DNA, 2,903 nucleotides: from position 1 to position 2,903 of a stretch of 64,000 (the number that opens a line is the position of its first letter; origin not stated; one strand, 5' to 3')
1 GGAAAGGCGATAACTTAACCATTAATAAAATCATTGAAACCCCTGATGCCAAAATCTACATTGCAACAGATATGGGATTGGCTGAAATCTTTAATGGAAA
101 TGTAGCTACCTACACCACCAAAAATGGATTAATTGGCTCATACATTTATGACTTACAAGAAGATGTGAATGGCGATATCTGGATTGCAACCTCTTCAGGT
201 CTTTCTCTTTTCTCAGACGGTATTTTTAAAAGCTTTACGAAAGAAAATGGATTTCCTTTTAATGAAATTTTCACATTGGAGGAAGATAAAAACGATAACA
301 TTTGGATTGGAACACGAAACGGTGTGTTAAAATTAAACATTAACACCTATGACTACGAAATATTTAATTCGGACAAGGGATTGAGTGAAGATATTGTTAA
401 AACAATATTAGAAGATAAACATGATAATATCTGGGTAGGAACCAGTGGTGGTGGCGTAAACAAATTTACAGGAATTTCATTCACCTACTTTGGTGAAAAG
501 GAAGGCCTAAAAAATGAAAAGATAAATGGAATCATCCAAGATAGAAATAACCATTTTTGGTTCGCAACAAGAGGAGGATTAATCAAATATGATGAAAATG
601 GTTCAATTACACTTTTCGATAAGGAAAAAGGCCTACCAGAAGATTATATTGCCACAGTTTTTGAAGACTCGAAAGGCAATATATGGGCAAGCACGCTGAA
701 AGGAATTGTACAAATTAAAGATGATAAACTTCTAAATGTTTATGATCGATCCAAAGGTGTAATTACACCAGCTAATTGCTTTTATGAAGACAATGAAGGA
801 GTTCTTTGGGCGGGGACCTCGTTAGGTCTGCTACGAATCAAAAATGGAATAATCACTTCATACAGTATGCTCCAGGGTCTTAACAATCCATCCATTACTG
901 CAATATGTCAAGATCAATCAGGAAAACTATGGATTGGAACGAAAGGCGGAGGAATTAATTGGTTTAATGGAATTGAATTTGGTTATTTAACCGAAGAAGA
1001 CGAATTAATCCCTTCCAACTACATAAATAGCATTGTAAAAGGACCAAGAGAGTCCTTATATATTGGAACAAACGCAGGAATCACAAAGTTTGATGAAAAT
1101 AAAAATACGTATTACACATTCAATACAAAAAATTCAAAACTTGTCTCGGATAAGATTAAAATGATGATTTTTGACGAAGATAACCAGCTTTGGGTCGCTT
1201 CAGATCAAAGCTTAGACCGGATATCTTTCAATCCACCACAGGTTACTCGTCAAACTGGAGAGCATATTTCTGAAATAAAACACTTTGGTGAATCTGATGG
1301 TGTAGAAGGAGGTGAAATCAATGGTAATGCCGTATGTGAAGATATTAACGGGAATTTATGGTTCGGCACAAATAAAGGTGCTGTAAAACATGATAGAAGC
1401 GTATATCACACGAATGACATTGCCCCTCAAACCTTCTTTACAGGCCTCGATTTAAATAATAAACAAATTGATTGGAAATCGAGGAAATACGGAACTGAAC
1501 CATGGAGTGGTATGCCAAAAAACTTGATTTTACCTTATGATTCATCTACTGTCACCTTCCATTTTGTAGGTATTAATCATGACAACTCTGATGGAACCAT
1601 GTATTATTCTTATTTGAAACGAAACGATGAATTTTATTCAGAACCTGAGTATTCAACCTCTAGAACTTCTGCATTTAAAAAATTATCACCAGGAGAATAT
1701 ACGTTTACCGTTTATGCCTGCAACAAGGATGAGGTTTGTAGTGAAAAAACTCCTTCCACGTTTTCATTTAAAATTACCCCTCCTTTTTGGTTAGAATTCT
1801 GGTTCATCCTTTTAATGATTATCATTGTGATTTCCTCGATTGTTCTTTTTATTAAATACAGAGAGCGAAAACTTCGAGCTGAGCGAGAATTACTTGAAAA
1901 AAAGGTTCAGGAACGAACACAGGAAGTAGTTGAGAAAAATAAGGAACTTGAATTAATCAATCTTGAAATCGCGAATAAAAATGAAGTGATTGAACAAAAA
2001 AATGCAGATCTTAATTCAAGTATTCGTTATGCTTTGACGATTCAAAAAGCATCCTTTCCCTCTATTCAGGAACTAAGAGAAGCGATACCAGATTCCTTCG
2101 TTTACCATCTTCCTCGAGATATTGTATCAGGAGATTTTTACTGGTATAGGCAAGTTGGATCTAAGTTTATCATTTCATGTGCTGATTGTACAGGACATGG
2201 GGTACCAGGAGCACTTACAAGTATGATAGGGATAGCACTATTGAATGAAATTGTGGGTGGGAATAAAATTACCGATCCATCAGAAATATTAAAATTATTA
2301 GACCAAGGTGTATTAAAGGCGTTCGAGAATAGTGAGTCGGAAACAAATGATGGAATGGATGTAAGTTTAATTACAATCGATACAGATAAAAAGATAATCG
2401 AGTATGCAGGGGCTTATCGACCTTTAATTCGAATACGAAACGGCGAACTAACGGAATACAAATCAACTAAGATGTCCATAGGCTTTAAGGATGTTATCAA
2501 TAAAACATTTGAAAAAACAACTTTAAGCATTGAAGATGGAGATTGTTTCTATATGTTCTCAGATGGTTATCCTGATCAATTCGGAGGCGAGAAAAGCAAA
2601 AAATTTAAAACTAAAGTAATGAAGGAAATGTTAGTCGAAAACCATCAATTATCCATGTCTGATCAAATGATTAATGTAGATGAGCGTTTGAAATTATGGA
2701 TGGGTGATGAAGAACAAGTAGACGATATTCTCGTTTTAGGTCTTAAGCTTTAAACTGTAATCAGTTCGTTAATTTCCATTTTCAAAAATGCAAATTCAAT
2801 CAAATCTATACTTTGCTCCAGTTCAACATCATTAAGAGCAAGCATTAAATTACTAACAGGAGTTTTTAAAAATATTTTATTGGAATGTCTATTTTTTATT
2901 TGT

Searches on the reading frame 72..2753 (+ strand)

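Call 81: search_protein_families(library=pfam, proteins=[window:72-2753:+], max_evalue=0.00001)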
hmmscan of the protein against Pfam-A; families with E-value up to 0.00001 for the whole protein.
window:72-2753:+ (893 aa): 3 families
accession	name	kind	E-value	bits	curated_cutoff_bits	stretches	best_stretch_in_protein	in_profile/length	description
PF07494.17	Reg_prop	-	3.7e-47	152.7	20.4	0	269-291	1-23/24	Two component regulator propeller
PF07228.17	SpoIIE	-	2.5e-19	70.4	25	1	698-892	4-190/192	Stage II sporulation protein E (SpoIIE)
PF07495.19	Y_Y_Y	-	7.7e-07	29.4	26.6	1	507-568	5-64/65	Y_Y_Y domain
